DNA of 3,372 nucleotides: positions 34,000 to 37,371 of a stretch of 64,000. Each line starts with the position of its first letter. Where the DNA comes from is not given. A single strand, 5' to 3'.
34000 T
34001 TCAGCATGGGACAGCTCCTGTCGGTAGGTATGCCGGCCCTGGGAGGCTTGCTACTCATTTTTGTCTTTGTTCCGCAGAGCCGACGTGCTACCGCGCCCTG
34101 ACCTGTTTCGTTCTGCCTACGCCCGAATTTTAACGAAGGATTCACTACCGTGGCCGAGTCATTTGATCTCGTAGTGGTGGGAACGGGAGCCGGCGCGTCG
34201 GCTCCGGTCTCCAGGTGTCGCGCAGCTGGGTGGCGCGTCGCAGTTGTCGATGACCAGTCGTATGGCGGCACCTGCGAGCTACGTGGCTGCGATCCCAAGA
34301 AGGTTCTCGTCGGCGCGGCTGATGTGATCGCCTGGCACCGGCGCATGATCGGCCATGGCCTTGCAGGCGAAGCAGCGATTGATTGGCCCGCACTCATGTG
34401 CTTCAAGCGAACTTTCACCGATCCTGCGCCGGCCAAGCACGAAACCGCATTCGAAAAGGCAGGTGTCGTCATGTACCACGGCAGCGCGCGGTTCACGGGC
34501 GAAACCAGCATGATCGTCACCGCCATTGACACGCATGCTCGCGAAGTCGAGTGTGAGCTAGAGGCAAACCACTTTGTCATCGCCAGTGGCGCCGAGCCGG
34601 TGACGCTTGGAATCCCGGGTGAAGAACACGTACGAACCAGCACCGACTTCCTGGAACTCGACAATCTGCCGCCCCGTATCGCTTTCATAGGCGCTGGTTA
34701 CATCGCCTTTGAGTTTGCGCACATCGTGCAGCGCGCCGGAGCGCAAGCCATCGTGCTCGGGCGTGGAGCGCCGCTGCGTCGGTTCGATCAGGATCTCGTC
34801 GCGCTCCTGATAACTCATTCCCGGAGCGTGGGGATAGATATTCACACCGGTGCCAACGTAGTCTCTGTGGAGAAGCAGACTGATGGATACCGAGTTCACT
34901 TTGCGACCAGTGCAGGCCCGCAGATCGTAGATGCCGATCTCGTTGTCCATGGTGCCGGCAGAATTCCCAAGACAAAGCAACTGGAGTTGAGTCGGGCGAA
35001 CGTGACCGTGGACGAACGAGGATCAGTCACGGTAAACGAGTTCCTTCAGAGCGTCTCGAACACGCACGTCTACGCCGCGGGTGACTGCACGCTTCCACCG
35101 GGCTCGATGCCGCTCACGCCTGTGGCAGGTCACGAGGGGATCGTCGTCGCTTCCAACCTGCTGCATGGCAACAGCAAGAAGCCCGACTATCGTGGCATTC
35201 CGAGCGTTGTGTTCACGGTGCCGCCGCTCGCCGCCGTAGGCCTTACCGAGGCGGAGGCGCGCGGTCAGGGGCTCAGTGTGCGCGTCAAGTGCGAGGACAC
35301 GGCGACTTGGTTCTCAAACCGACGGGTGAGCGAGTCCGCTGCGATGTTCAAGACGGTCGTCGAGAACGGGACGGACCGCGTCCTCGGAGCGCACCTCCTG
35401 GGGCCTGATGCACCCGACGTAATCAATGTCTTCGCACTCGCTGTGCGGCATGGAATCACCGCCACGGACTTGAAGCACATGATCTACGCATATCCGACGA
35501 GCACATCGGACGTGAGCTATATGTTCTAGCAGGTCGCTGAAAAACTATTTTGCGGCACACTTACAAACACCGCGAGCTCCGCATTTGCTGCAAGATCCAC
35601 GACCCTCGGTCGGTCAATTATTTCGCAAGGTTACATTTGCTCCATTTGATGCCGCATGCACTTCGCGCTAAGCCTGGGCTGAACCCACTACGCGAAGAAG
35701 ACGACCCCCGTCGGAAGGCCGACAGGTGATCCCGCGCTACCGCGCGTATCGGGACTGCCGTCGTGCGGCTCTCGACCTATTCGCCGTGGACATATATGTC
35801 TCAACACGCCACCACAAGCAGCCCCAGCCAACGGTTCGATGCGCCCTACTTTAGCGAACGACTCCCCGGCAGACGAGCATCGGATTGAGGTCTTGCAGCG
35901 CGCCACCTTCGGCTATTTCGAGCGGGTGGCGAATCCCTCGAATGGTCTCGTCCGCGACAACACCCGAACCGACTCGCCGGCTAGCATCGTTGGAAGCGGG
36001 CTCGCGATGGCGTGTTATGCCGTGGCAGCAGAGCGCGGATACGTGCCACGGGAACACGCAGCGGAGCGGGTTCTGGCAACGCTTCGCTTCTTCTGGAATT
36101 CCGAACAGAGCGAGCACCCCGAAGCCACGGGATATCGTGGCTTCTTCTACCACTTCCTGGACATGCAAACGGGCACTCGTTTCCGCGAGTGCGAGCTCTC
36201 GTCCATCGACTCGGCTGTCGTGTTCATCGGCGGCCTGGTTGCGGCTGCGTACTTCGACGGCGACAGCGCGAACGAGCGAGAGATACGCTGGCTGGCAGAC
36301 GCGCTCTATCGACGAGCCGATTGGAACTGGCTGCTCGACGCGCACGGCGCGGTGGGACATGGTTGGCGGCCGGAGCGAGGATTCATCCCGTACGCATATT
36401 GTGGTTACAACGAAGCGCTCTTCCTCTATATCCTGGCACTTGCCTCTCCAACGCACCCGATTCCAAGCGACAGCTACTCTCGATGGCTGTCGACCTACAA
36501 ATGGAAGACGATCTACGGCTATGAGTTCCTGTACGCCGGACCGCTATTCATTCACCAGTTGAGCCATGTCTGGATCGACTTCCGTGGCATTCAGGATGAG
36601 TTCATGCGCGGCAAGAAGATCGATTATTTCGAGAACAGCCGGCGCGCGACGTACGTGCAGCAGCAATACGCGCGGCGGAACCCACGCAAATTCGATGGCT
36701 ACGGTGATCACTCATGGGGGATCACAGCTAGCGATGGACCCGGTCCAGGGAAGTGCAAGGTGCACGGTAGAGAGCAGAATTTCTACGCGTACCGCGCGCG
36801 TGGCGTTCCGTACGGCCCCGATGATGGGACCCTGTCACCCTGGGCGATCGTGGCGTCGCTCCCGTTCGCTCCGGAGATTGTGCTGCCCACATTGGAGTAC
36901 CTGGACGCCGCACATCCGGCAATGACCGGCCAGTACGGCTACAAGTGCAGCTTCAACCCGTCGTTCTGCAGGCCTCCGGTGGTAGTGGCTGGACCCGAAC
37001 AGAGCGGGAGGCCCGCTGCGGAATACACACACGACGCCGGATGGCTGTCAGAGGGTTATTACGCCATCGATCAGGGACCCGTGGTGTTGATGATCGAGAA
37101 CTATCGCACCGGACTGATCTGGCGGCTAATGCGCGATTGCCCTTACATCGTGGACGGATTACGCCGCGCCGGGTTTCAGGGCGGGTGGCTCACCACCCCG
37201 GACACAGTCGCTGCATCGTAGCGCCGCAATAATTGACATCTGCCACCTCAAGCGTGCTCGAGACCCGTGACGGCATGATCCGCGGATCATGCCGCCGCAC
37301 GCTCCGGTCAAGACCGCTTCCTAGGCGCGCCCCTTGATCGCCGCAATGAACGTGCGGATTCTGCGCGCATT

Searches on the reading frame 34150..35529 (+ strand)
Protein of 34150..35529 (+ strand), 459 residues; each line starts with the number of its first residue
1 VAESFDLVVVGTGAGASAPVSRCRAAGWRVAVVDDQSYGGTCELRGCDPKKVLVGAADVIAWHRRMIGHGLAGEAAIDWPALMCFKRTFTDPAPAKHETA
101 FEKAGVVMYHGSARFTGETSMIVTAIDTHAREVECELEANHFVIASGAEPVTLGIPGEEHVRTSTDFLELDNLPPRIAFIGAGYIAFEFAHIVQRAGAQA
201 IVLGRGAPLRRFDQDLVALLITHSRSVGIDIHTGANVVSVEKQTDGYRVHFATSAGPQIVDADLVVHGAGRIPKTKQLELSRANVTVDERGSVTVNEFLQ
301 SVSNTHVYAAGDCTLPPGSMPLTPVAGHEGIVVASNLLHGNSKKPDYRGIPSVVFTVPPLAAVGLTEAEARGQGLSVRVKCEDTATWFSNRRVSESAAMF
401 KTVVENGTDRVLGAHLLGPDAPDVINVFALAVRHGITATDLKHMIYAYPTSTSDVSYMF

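Call 69: search_protein_families(library=pfam, proteins=[window:34150-35529:+], max_evalue=0.00001)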
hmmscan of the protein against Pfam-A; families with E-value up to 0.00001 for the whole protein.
window:34150-35529:+ (459 aa): 4 families
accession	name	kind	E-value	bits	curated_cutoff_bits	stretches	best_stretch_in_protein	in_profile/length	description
PF07992.20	Pyr_redox_2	-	1.2e-46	160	26.1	1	5-330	1-291/291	Pyridine nucleotide-disulphide oxidoreductase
PF02852.28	Pyr_redox_dim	-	5.9e-23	81.6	25.3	1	350-453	1-104/110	Pyridine nucleotide-disulphide oxidoreductase, dimerisation domain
PF00070.33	Pyr_redox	-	1.6e-13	51.4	22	1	176-251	1-79/82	Pyridine nucleotide-disulphide oxidoreductase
PF13738.12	Pyr_redox_3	-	5.2e-08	32.9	30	1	136-311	122-305/305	Pyridine nucleotide-disulphide oxidoreductase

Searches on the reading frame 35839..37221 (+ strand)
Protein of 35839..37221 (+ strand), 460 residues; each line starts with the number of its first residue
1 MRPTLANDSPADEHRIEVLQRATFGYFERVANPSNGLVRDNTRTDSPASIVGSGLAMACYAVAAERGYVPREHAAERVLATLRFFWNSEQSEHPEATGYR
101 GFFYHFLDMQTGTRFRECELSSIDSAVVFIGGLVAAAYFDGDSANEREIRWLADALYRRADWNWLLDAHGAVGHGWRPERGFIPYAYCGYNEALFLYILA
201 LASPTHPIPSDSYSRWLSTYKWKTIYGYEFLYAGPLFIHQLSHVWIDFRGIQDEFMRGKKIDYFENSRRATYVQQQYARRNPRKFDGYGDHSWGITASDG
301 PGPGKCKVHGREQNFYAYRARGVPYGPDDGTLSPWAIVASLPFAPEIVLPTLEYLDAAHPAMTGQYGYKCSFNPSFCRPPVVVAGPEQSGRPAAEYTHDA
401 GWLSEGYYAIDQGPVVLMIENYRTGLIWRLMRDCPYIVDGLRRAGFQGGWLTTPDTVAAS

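Call 69: search_protein_families(library=pfam, proteins=[window:35839-37221:+], max_evalue=0.00001)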
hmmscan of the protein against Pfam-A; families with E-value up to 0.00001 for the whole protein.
window:35839-37221:+ (460 aa): 1 family
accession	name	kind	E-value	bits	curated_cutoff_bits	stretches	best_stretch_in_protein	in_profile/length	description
PF10091.15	Glycoamylase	-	5.9e-85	284.7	27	1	185-435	2-221/221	Putative glucoamylase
